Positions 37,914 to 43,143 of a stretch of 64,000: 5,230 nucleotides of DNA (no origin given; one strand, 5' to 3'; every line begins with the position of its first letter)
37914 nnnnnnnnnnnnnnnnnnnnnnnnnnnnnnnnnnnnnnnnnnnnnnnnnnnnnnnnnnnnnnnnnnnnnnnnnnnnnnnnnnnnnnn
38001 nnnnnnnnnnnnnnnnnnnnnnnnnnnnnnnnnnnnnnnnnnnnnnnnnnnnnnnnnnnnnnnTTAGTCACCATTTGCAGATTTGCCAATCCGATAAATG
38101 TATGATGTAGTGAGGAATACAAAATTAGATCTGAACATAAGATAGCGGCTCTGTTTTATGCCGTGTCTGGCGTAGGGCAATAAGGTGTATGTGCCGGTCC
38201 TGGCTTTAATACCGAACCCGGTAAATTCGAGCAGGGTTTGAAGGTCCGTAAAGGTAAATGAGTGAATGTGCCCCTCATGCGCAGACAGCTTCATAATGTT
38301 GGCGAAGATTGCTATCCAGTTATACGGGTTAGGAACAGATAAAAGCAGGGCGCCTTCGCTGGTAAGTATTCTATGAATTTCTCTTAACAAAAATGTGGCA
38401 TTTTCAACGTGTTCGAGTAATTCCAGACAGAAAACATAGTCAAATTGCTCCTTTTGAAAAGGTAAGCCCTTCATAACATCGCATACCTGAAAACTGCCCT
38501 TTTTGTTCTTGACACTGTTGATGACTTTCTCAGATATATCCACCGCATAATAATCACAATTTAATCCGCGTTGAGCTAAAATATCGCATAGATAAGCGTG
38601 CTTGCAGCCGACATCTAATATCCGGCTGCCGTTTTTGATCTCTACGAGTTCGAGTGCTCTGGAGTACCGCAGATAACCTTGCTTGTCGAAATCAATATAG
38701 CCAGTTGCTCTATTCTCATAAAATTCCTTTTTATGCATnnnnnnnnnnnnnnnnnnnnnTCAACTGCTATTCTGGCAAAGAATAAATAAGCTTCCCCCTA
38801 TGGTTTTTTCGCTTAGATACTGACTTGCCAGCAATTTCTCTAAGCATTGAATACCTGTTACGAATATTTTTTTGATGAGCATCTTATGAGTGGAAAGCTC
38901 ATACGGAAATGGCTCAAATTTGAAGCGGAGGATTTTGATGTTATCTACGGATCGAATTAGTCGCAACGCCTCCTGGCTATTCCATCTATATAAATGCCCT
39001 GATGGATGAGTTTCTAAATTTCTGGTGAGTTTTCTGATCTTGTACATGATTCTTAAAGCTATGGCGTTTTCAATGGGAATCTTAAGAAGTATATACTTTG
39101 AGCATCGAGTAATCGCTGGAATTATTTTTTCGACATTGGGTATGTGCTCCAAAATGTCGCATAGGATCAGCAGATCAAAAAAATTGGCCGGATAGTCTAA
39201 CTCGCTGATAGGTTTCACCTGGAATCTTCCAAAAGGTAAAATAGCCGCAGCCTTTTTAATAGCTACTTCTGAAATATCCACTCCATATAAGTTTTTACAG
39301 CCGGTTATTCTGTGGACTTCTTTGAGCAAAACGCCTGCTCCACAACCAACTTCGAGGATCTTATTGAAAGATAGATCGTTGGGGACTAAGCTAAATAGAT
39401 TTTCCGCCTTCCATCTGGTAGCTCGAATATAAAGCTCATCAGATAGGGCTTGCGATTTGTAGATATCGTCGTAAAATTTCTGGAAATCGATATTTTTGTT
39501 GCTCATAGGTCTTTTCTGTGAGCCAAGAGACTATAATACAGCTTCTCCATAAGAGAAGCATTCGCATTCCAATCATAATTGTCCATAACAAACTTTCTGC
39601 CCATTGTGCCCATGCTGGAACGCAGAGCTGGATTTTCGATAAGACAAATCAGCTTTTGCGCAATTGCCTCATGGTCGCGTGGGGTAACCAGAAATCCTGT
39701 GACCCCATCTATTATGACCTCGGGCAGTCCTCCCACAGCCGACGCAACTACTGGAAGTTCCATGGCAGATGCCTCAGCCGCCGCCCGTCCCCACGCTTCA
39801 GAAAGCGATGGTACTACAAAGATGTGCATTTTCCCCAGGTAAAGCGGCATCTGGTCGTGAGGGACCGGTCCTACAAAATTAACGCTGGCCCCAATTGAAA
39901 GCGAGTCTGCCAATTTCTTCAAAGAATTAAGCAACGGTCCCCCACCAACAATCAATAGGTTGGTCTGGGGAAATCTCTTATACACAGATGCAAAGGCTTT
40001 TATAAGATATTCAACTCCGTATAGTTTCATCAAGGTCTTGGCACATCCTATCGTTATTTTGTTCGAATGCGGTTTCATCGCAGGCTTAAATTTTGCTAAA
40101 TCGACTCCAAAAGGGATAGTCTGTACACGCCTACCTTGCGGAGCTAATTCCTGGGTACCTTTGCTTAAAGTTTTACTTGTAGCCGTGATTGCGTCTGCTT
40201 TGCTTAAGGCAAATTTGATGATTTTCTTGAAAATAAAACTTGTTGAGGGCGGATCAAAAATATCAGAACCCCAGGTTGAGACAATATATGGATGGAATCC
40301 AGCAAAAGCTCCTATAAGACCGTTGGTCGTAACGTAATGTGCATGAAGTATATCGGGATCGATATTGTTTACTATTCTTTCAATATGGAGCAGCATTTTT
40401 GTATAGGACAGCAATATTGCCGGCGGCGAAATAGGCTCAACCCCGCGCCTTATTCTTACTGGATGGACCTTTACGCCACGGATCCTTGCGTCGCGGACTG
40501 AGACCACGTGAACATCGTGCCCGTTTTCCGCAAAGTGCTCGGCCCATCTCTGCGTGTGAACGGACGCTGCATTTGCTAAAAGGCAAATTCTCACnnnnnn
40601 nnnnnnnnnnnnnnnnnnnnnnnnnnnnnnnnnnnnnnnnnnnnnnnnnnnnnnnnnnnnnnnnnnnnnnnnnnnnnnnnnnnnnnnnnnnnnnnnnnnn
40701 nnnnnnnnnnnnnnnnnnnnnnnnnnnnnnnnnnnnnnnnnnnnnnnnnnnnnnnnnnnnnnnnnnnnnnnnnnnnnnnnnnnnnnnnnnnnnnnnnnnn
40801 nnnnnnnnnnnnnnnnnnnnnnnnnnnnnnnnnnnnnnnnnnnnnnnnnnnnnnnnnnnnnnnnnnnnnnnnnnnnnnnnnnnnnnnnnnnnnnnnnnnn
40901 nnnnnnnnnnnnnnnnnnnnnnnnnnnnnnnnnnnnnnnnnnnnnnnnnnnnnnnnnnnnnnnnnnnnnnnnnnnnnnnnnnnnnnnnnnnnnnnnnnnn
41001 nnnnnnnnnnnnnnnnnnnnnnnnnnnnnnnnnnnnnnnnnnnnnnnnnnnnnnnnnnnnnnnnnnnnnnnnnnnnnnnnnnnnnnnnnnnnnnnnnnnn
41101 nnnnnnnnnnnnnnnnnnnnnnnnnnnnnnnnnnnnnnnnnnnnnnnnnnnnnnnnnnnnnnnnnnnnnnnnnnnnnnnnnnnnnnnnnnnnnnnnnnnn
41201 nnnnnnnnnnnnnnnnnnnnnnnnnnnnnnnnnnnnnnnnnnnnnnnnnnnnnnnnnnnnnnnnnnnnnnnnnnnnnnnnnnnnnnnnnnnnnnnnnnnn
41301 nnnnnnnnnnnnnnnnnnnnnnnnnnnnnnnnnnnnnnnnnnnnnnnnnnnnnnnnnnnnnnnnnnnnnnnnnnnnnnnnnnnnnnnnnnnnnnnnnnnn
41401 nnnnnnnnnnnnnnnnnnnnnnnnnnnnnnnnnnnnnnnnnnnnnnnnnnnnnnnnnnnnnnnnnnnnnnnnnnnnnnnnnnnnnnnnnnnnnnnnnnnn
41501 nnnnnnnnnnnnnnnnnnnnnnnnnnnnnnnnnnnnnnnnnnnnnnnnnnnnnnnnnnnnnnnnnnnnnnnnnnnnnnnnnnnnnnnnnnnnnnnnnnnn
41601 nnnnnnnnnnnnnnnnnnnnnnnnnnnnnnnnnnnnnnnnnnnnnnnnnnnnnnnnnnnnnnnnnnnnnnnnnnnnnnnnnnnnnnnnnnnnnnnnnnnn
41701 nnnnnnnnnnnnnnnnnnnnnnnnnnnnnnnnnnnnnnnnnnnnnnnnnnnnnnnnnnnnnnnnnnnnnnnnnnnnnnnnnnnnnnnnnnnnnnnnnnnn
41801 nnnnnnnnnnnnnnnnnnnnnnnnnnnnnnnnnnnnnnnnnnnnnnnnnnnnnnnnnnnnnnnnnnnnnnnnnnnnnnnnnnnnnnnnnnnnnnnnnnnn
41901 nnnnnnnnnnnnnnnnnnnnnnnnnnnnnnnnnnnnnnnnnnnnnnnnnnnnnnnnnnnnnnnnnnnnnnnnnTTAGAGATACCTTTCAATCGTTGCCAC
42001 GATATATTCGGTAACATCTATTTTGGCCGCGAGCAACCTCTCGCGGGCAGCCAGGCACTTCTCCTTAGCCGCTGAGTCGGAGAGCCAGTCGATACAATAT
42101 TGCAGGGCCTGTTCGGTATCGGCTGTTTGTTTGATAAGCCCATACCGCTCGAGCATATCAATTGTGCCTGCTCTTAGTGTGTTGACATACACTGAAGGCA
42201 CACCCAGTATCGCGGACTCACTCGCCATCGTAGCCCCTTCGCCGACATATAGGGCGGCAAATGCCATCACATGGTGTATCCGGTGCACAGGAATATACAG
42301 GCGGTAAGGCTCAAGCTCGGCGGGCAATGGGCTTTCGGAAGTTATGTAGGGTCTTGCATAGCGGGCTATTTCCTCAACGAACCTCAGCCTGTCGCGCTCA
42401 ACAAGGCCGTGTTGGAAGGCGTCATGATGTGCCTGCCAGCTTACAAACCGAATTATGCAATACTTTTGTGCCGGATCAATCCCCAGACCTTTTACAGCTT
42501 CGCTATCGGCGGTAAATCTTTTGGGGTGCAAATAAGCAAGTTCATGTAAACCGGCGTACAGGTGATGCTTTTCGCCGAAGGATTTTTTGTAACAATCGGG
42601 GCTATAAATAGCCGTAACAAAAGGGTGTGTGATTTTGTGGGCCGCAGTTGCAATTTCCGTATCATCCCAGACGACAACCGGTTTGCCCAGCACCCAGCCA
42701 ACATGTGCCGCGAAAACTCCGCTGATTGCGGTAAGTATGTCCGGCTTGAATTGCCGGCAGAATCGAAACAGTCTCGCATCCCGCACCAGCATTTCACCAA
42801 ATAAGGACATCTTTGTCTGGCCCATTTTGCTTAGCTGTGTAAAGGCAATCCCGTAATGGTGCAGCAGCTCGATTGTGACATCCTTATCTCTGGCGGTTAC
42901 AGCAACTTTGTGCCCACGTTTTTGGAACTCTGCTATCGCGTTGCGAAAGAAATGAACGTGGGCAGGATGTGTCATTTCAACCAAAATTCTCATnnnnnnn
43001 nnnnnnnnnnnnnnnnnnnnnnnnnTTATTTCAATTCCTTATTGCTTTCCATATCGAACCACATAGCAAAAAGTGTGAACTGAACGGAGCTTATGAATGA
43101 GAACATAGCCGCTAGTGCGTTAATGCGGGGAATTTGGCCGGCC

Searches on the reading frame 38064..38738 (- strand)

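Call 91: search_protein_families(library=pfam, proteins=[window:38064-38738:-], max_evalue=0.001)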
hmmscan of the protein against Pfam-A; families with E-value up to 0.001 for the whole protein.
window:38064-38738:- (224 aa): 10 families
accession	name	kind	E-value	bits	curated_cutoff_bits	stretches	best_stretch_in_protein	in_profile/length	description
PF13489.12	Methyltransf_23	-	7.3e-21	75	27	1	27-175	11-159/164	Methyltransferase domain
PF08241.18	Methyltransf_11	-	4.5e-19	69.3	21.2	1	41-132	1-94/95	Methyltransferase domain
PF13847.12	Methyltransf_31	-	5.6e-16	59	27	1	34-151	1-125/145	Methyltransferase domain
PF13649.12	Methyltransf_25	-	3.5e-15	56.9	27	1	40-129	1-97/97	Methyltransferase domain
PF08242.18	Methyltransf_12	-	1.8e-13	51.5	30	1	41-130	1-97/98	Methyltransferase domain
PF07021.18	MetW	-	1.6e-08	34.8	21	1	34-141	11-115/193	Methionine biosynthesis protein MetW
PF05219.18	DREV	-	6.7e-08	32.4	26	1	37-201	95-256/265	DREV methyltransferase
PF12847.13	Methyltransf_18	-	9.7e-06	26.1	27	1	34-82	12-60/151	Methyltransferase domain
PF02353.26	CMAS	-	4.9e-05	23.2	27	1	24-133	50-164/273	Mycolic acid cyclopropane synthetase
PF05148.21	Methyltransf_8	-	0.00063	20.1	27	1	38-133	74-156/219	Hypothetical methyltransferase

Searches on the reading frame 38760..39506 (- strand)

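Call 91: search_protein_families(library=pfam, proteins=[window:38760-39506:-], max_evalue=0.001)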
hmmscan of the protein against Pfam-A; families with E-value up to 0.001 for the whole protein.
window:38760-39506:- (248 aa): 8 families
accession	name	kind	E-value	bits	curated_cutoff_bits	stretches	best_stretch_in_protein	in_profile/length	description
PF13489.12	Methyltransf_23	-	2e-13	50.9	27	1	39-156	15-124/164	Methyltransferase domain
PF08241.18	Methyltransf_11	-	1.9e-12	48.1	21.2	1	51-136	1-87/95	Methyltransferase domain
PF13649.12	Methyltransf_25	-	9.3e-12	45.9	27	1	50-135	1-92/97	Methyltransferase domain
PF13847.12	Methyltransf_31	-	4.1e-11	43.2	27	1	48-136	5-101/145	Methyltransferase domain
PF08242.18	Methyltransf_12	-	1.9e-09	38.6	30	1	51-135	1-91/98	Methyltransferase domain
PF06325.19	PrmA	-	0.00036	20.6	22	1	46-91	161-205/296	Ribosomal protein L11 methyltransferase (PrmA)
PF05401.17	NodS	-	0.00089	19.6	24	0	36-133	33-130/201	Nodulation protein S (NodS)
PF07021.18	MetW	-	0.00091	19.3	21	0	48-148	15-114/193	Methionine biosynthesis protein MetW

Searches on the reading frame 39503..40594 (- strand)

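Call 91: search_protein_families(library=pfam, proteins=[window:39503-40594:-], max_evalue=0.001)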
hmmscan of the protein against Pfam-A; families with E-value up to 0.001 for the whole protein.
window:39503-40594:- (363 aa): 7 families
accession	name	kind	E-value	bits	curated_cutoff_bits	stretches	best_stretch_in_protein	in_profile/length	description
PF00534.26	Glycos_transf_1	-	2.6e-40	138.2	26.4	1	176-334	12-171/172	Glycosyl transferases group 1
PF13477.12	Glyco_trans_4_2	-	2.3e-33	115.7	23.4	1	2-140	1-139/139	Glycosyl transferase 4-like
PF13692.12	Glyco_trans_1_4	-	5.8e-33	114.6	27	1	182-321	4-142/142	Glycosyl transferases group 1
PF13439.12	Glyco_transf_4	-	7.7e-17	62.3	28.5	1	10-167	4-169/170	Glycosyltransferase Family 4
PF13579.12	Glyco_trans_4_4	-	4.6e-14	53.5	29.7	1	10-163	3-158/158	Glycosyl transferase 4-like domain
PF20706.3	GT4-conflict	-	7.6e-06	25.6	26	1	131-299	145-325/385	Family 4 Glycosyltransferase in conflict systems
PF13524.12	Glyco_trans_1_2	-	1.4e-05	25.6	25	1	228-347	27-140/144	Glycosyl transferase-like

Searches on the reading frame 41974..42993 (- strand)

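Call 91: search_protein_families(library=pfam, proteins=[window:41974-42993:-], max_evalue=0.001)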
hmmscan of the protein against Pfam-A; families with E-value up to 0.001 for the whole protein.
window:41974-42993:- (339 aa): 2 families
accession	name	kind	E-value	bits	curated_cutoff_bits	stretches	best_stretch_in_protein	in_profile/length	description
PF04007.18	DUF354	-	4.2e-22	79.1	22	1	2-320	2-336/349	Protein of unknown function (DUF354)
PF13439.12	Glyco_transf_4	-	0.00039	20.9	28.5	1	17-132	9-109/170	Glycosyltransferase Family 4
